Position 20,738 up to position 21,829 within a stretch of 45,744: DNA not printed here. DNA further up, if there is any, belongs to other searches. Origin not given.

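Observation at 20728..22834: MuF head-morphogenesis domain fused through a Pro/Ala linker to an HExxH metallopeptidase-like domain, with an overlapping small acidic ORF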

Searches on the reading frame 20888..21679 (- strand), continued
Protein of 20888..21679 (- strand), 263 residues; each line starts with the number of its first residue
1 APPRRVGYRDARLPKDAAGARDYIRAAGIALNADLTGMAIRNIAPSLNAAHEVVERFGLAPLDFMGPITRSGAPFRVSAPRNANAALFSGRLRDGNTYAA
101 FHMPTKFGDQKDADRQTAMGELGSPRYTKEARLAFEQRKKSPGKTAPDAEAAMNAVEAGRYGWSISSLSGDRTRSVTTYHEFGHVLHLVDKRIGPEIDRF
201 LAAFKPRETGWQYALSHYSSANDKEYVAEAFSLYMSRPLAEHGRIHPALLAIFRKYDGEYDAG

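Call 54: fold_search(model_id=the predicted structure, library=viral)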
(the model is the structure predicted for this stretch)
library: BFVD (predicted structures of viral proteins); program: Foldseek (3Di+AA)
matches with E <= 10: 218; with E <= 0.001: 1
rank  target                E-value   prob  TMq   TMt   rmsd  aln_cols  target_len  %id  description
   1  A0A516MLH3            3.7e-06  1.00  0.64  0.29   7.4       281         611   24  (no name in the UniProt tables at hand)
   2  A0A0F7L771            5.1e-02  0.90  0.38  0.22   8.1       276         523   13  Phage head morphogenesis domain-containing protein [uncultured marine virus]
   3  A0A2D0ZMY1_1          8.0e-02  0.57  0.31  0.12  15.4       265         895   12  (no name in the UniProt tables at hand)
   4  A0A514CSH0            8.9e-02  0.23  0.20  0.17  22.6       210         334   14  Uncharacterized protein [Achromobacter phage Motura]
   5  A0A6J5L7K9            1.1e-01  0.69  0.35  0.20  15.7       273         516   15  Uncharacterized protein [uncultured Caudovirales phage]
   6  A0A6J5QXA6            1.7e-01  0.77  0.43  0.36   8.7       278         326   12  Uncharacterized protein [uncultured Caudovirales phage]
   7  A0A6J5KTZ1            3.5e-01  0.06  0.14  0.09  16.2       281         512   13  Uncharacterized protein [uncultured Caudovirales phage]
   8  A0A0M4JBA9            3.9e-01  0.10  0.15  0.13  17.1       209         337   11  (no name in the UniProt tables at hand)
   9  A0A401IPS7            5.3e-01  0.03  0.12  0.04  22.6       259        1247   10  Wsv271-like protein [Sesarmops intermedium nimavirus]
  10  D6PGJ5                6.5e-01  0.44  0.25  0.35  12.3       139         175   18  (no name in the UniProt tables at hand)
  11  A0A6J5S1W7            6.5e-01  0.07  0.14  0.10  19.0       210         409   14  Uncharacterized protein [uncultured Caudovirales phage]
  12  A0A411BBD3            8.8e-01  0.04  0.12  0.10  19.7       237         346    8  (no name in the UniProt tables at hand)
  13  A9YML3                9.3e-01  0.35  0.16  0.25   5.1        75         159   11  SprT [Helicoverpa armigera granulovirus]
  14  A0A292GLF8            9.3e-01  0.09  0.18  0.26  12.1       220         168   11  (no name in the UniProt tables at hand)
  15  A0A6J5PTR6            9.8e-01  0.06  0.15  0.10  20.4       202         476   13  Uncharacterized protein [uncultured Caudovirales phage]
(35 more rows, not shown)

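Call 61: search_protein_families(library=pfam, alignment_id=A5, max_evalue=0.01)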
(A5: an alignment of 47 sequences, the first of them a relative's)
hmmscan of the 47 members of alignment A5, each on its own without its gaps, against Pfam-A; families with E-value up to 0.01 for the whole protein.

A. member 1, P0077 (250 aa): 0 families

B. families by the number of members that match (of 47 scanned): 26 families (the first 25 are shown)
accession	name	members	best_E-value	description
PF07737.17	ATLF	28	3.8e-15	Anthrax toxin lethal factor, N- and C-terminal domain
PF04233.19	Phage_Mu_F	22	2.5e-18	Phage Mu protein F like protein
PF06167.18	Peptidase_M90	9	2.2e-06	Glucose-regulated metallo-peptidase M90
PF15887.11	Peptidase_Mx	3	5.7e-05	Putative zinc-binding metallo-peptidase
PF06152.16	Phage_min_cap2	2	7.7e-25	Phage minor capsid protein 2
PF01432.26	Peptidase_M3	2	1.9e-05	Peptidase family M3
PF14890.11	Intein_splicing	2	3e-05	Intein splicing domain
PF25310.1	VG15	1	4.2e-44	VG15 protein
PF03496.20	ADPrib_exo_Tox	1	3.5e-31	ADP-ribosyltransferase exoenzyme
PF06414.18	Zeta_toxin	1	6.2e-25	Zeta toxin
PF13384.12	HTH_23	1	6.6e-12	Homeodomain-like domain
PF01129.24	ART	1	2.2e-11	NAD:arginine ADP-ribosyltransferase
PF13671.12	AAA_33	1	8.6e-09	AAA domain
PF12824.13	MRP-L20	1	4e-06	Mitochondrial ribosomal protein subunit L20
PF12294.13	DUF3626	1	6.1e-05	Protein of unknown function (DUF3626)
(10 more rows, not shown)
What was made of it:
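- On MEROPS M34 / Pfam ATLF (anthrax lethal factor, PPEP): Relatives found by the domain profile do reach significance, best E 3.8e-15, 28 of 47 (call 61).
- Closest known: Anthrax lethal factor catalytic domain and Pro-Pro endopeptidases PPEP-1/-2. Same: Distant relatives pass as ATLF (call 61).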

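Call 72: search_protein_families(library=pfam, proteins=[L013:4846-6705:+, L004:4894-6708:+, L016:3411-5219:+, L005:4870-6786:+, L017:3-1784:+, L060:1350-3746:+, L065:4408-6273:+, L006:4924-6579:+, L055:4528-6231:+, L047:2522-4396:+], max_evalue=0.01)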
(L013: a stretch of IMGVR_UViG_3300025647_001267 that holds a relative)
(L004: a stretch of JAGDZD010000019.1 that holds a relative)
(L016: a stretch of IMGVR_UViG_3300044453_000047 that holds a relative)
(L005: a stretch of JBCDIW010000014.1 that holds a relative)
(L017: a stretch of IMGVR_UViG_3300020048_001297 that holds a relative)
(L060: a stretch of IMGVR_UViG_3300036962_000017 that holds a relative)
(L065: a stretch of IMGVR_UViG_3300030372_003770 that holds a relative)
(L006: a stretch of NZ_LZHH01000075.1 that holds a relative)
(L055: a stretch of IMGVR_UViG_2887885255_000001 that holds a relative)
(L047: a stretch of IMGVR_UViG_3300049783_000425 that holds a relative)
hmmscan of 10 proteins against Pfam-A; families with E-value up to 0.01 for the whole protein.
L013:4846-6705:+ (620 aa): 3 families
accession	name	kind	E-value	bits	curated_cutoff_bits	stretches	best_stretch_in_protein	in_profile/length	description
PF04233.19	Phage_Mu_F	-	3.3e-11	44.3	29.6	1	143-255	2-111/112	Phage Mu protein F like protein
PF07737.17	ATLF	-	0.0042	17.3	27.4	1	525-597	104-174/193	Anthrax toxin lethal factor, N- and C-terminal domain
PF05887.16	Trypan_PARP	-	0.0064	16.9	100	0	344-373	81-110/134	Procyclic acidic repetitive protein (PARP)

L004:4894-6708:+ (605 aa): 1 family
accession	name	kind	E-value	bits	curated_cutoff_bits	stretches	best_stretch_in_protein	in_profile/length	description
PF04233.19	Phage_Mu_F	-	6.1e-10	40.3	29.6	1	144-255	2-110/112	Phage Mu protein F like protein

L016:3411-5219:+ (603 aa): 1 family
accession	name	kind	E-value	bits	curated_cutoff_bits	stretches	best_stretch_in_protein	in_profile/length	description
PF04233.19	Phage_Mu_F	-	5.5e-10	40.4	29.6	1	146-256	3-110/112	Phage Mu protein F like protein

L005:4870-6786:+ (639 aa): 1 family
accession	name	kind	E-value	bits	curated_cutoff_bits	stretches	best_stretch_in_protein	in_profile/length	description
PF04233.19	Phage_Mu_F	-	1.8e-12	48.4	29.6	1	152-264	2-111/112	Phage Mu protein F like protein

L017:3-1784:+ (594 aa): 1 family
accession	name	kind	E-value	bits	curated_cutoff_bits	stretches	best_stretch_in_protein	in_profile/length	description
PF04233.19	Phage_Mu_F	-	8.8e-14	52.6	29.6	1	119-226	2-111/112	Phage Mu protein F like protein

L060:1350-3746:+ (799 aa): 0 families

L065:4408-6273:+ (622 aa): 2 families
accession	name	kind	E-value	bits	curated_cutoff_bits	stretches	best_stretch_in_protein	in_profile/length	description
PF04233.19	Phage_Mu_F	-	1.6e-13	51.8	29.6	1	147-252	2-112/112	Phage Mu protein F like protein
PF07737.17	ATLF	-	0.0036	17.5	27.4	0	537-612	109-188/193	Anthrax toxin lethal factor, N- and C-terminal domain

L006:4924-6579:+ (552 aa): 2 families
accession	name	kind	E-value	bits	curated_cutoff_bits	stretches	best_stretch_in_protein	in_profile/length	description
PF04233.19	Phage_Mu_F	-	2.1e-10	41.7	29.6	1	188-295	5-111/112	Phage Mu protein F like protein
PF07737.17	ATLF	-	8.2e-05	22.8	27.4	1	371-538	10-181/193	Anthrax toxin lethal factor, N- and C-terminal domain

L055:4528-6231:+ (568 aa): 1 family
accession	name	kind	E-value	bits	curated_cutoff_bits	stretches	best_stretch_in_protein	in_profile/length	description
PF04233.19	Phage_Mu_F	-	9.8e-10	39.6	29.6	1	188-297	3-111/112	Phage Mu protein F like protein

L047:2522-4396:+ (625 aa): 1 family
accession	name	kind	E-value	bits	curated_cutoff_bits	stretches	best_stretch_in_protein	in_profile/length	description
PF04233.19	Phage_Mu_F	-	5.8e-09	37.1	29.6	1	123-257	2-111/112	Phage Mu protein F like protein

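Call 76: search_dna_similar(query=window:20888-21679:-, collection=phages, mode=protein, max_evalue=0.01, max_rows=30)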
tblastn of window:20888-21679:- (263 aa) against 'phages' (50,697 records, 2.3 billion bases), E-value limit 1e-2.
No match.

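Call 77: search_dna_similar(query=L006:6034-6579:+, collection=phages, mode=protein, max_evalue=0.001, max_rows=25)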
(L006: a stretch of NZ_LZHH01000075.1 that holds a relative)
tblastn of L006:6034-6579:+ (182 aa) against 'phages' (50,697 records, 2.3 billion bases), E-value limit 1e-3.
No match.
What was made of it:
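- Tried and rejected: No match for the window peptidase domain or for a Gilliamella-type relative (calls 76, 77).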

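Call 86: search_protein_families(library=pfam, proteins=[P0045, P0060, P0109, P0024, P0052, P0058, P0071, P0092], max_evalue=0.001)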
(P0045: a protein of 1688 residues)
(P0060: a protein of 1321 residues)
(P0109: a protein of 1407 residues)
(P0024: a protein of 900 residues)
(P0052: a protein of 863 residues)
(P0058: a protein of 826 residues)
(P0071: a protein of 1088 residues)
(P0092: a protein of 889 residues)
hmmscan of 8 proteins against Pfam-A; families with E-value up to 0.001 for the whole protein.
P0045 (1688 aa): 3 families
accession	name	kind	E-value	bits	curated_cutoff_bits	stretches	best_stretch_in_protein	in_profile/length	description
PF07737.17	ATLF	-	1.5e-05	25.2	27.4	0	1319-1376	116-174/193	Anthrax toxin lethal factor, N- and C-terminal domain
PF01432.26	Peptidase_M3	-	1.9e-05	24.7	27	0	514-540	243-269/457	Peptidase family M3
PF04233.19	Phage_Mu_F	-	2.4e-05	25.5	29.6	1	1028-1136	5-111/112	Phage Mu protein F like protein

P0060 (1321 aa): 1 family
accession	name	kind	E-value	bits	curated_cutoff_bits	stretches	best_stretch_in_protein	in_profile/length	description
PF04233.19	Phage_Mu_F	-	3.5e-13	50.7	29.6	1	173-275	5-110/112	Phage Mu protein F like protein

P0109 (1407 aa): 3 families
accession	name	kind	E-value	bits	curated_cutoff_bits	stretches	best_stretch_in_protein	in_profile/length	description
PF03496.20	ADPrib_exo_Tox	-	3.5e-31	108.5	23.4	2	254-417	10-191/196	ADP-ribosyltransferase exoenzyme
PF01129.24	ART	-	2.2e-11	43.9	22.3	1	316-413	126-212/222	NAD:arginine ADP-ribosyltransferase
PF07737.17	ATLF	-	0.00019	21.6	27.4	0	747-836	101-170/193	Anthrax toxin lethal factor, N- and C-terminal domain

P0024 (900 aa): 2 families
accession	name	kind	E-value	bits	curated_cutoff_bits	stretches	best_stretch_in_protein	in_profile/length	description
PF04233.19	Phage_Mu_F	-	1.1e-06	29.8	29.6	1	139-230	2-90/112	Phage Mu protein F like protein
PF14890.11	Intein_splicing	-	0.00022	21.5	35.8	1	254-559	36-155/155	Intein splicing domain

P0052 (863 aa): 3 families
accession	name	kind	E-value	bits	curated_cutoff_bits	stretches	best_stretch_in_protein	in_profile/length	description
PF04233.19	Phage_Mu_F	-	4.5e-17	63.3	29.6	1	65-190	2-106/112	Phage Mu protein F like protein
PF07737.17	ATLF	-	5.4e-06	26.7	27.4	1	773-842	102-175/193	Anthrax toxin lethal factor, N- and C-terminal domain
PF14890.11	Intein_splicing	-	3e-05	24.3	35.8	1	210-509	46-145/155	Intein splicing domain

P0058 (826 aa): 1 family
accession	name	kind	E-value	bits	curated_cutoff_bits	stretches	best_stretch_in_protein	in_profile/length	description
PF04233.19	Phage_Mu_F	-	2.5e-18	67.3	29.6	1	65-191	2-107/112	Phage Mu protein F like protein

P0071 (1088 aa): 1 family
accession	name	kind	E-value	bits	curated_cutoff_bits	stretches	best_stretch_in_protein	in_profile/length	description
PF04233.19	Phage_Mu_F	-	2.3e-08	35.2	29.6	1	48-169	5-111/112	Phage Mu protein F like protein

P0092 (889 aa): 1 family
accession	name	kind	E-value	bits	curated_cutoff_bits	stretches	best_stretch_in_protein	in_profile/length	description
PF04233.19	Phage_Mu_F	-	2e-08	35.4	29.6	1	6-116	16-111/112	Phage Mu protein F like protein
